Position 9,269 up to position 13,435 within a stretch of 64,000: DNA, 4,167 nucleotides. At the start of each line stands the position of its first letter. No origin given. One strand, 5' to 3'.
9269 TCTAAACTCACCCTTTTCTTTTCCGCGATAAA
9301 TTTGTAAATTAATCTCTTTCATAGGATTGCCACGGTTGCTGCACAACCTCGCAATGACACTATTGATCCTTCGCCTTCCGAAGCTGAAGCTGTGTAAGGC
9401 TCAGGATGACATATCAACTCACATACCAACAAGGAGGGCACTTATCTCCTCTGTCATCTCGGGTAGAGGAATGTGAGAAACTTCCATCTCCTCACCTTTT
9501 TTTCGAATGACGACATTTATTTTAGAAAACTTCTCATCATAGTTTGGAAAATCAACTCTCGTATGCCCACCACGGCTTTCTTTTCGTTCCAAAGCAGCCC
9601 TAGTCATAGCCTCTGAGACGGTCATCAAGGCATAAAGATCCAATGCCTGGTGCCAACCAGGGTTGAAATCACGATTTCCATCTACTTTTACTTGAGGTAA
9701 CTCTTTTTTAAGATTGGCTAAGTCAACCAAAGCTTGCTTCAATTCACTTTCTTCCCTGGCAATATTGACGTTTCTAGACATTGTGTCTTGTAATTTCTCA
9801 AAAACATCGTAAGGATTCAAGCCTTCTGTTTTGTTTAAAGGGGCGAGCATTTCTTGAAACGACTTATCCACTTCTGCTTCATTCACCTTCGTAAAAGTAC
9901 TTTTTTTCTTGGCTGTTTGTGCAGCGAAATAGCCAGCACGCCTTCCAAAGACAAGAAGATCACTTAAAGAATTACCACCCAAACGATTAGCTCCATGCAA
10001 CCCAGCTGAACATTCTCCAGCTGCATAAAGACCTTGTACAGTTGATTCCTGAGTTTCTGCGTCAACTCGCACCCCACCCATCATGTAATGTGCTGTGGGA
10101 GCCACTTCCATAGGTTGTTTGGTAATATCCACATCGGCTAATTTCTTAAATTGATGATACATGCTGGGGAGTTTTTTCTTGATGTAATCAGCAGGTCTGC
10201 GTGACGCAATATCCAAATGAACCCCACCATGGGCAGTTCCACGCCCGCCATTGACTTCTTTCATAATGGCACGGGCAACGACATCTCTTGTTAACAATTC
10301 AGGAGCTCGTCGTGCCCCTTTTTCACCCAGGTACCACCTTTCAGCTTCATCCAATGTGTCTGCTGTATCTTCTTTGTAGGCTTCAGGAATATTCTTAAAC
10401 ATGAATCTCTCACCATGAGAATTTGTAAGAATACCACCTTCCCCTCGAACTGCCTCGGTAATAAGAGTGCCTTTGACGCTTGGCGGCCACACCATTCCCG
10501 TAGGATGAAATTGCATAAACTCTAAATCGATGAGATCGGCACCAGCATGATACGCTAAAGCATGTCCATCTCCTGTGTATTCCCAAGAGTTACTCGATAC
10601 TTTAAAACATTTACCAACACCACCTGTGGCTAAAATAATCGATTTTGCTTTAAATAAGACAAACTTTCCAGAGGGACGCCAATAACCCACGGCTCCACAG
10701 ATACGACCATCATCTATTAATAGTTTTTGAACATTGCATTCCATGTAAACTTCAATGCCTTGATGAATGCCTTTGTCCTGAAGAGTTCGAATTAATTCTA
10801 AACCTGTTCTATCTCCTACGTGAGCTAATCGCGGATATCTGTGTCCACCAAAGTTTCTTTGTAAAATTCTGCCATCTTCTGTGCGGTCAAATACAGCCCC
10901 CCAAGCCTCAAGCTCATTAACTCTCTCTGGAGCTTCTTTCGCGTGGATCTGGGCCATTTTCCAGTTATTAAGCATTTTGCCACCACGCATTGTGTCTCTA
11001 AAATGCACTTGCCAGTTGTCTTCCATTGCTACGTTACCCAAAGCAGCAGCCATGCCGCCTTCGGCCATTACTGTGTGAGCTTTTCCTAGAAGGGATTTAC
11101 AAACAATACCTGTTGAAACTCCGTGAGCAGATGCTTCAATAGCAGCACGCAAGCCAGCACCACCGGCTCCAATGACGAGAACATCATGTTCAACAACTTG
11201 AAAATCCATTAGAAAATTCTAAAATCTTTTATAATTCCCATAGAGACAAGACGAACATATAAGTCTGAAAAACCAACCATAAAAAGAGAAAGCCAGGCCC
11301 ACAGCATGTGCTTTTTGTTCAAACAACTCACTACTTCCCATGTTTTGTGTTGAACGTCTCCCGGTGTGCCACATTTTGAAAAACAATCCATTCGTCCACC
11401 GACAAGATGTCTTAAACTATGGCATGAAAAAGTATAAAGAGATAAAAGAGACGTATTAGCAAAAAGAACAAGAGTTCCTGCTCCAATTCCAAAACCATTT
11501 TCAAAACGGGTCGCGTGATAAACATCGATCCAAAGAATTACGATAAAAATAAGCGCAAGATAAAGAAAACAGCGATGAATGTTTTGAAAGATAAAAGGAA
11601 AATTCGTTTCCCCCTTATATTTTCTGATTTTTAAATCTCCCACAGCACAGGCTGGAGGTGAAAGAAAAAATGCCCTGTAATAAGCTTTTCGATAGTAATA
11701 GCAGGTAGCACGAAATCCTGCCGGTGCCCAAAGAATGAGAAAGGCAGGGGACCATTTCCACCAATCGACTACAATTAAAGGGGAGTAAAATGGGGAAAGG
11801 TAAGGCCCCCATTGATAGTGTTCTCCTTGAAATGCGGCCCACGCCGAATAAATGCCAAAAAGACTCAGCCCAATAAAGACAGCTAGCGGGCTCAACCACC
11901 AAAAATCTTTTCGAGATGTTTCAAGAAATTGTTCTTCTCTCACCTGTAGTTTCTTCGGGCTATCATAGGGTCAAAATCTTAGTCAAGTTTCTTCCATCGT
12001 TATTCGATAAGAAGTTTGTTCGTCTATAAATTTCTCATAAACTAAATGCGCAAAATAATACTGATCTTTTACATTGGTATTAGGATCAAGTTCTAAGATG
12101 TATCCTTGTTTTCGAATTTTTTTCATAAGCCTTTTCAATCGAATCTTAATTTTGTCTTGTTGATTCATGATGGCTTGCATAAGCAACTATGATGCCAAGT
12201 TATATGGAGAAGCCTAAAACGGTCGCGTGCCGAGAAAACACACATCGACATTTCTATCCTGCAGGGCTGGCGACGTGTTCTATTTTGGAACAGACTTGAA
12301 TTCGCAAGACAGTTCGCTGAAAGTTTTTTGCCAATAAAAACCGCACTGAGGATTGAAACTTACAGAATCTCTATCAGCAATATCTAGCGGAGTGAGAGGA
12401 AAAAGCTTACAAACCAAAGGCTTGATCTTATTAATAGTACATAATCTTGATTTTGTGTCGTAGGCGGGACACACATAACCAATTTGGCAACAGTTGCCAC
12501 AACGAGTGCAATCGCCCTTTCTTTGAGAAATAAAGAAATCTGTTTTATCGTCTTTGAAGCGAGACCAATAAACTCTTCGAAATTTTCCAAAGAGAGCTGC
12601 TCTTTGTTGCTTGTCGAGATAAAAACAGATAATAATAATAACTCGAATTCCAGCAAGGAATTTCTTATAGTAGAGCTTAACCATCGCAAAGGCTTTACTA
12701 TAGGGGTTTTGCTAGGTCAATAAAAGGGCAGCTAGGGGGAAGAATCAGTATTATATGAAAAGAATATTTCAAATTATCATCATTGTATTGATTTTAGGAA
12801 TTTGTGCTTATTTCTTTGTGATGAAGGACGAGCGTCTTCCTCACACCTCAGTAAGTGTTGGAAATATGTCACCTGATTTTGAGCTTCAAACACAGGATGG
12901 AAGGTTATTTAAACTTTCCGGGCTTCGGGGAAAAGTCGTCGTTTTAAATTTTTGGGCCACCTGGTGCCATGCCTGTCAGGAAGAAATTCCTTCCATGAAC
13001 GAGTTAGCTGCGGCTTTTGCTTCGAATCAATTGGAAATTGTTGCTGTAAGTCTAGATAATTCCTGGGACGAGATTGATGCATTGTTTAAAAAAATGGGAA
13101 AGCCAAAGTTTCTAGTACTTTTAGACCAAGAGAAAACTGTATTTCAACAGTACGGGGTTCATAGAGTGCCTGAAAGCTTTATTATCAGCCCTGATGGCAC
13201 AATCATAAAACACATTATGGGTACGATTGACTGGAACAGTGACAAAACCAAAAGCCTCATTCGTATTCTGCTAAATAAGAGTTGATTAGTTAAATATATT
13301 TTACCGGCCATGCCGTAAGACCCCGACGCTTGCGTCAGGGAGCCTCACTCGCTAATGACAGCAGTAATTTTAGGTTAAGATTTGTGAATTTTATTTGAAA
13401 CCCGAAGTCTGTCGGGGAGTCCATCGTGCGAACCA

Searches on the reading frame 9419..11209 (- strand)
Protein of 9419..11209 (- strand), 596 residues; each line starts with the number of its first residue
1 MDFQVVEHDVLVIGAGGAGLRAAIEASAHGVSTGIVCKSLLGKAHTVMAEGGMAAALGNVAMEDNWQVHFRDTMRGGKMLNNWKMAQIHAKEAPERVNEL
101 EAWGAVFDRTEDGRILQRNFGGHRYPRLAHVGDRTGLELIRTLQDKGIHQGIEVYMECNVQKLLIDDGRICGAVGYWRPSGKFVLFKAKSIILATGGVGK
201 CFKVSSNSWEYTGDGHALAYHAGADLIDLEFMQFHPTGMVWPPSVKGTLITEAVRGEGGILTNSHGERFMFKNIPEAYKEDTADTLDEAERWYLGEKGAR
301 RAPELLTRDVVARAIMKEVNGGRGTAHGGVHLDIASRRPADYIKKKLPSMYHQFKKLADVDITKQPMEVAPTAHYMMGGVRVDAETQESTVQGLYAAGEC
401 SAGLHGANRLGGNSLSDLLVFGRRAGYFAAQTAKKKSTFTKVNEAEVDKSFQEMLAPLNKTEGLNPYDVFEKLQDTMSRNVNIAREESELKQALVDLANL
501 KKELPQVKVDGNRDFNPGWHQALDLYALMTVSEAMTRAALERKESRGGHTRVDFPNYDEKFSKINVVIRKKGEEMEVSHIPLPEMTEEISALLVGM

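Call 6: search_protein_families(library=pfam, proteins=[window:9419-11209:-], max_evalue=0.01)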
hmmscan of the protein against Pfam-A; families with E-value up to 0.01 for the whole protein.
window:9419-11209:- (596 aa): 8 families
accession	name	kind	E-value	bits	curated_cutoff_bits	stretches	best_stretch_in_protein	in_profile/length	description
PF00890.30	FAD_binding_2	-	1.3e-93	314.9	20.4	1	9-415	1-414/414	FAD binding domain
PF02910.25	Succ_DH_flav_C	-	3.5e-26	92.1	20.8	1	471-581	2-115/130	Fumarate reductase flavoprotein C-term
PF07992.20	Pyr_redox_2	-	2.3e-09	37.6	26.1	1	8-207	1-119/291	Pyridine nucleotide-disulphide oxidoreductase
PF03486.20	HI0933_like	-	3.8e-08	33.5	50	1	137-416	109-232/244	HI0933-like protein Rossmann domain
PF12831.13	FAD_oxidored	-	0.0011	18.8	27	1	9-196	1-145/416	FAD dependent oxidoreductase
PF01266.30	DAO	-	0.0012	18.9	27.9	0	9-200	1-207/353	FAD dependent oxidoreductase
PF01946.23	Thi4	-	0.0027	17.4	26.2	0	4-39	14-50/235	Thi4 family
PF01134.28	GIDA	-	0.005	16.4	22.1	0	9-51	1-29/391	Glucose inhibited division protein A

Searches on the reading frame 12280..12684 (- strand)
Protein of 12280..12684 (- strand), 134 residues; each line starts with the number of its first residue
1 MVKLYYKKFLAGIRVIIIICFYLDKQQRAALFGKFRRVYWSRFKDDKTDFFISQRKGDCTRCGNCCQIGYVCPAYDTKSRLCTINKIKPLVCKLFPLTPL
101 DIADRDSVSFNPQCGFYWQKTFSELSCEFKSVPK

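Call 19: search_protein_families(library=pfam, proteins=[window:12280-12684:-], max_evalue=0.001)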
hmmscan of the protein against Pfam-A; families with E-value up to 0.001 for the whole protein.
window:12280-12684:- (134 aa): 1 family
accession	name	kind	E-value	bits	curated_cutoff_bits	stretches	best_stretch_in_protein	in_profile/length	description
PF03692.20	CxxCxxCC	-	0.00076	20.6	23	0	71-114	45-84/85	Putative zinc- or iron-chelating domain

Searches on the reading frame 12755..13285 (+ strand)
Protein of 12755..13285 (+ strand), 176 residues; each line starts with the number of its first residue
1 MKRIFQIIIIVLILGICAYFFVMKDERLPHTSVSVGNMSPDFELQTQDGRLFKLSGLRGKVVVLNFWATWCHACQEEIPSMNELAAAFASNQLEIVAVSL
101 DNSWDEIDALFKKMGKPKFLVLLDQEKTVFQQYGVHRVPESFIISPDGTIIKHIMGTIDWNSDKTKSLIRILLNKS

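Call 19: search_protein_families(library=pfam, proteins=[window:12755-13285:+], max_evalue=0.001)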
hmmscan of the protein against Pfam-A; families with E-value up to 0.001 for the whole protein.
window:12755-13285:+ (176 aa): 8 families
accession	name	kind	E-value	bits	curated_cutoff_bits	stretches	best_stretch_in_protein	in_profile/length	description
PF00578.27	AhpC-TSA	-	1.3e-27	96.6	26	1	35-151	1-122/124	AhpC/TSA family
PF08534.16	Redoxin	-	4.9e-23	82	26.6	1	35-161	2-139/148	Redoxin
PF13905.12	Thioredoxin_8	-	2.9e-19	69.6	27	1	59-150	1-94/94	Thioredoxin-like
PF00085.26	Thioredoxin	-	7.1e-09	36.1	23.5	1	60-120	19-77/103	Thioredoxin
PF02630.20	SCO1-SenC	-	6.5e-07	29.8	22.8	1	40-113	2-78/134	SCO1/SenC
PF13098.12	Thioredoxin_2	-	1.9e-05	25.4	27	1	58-158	4-95/104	Thioredoxin-like domain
PF00255.25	GSHPx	-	0.00047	20.2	27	1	41-98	3-59/108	Glutathione peroxidase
PF13728.12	TraF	-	0.00067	20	23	0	53-148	123-203/224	F plasmid transfer operon protein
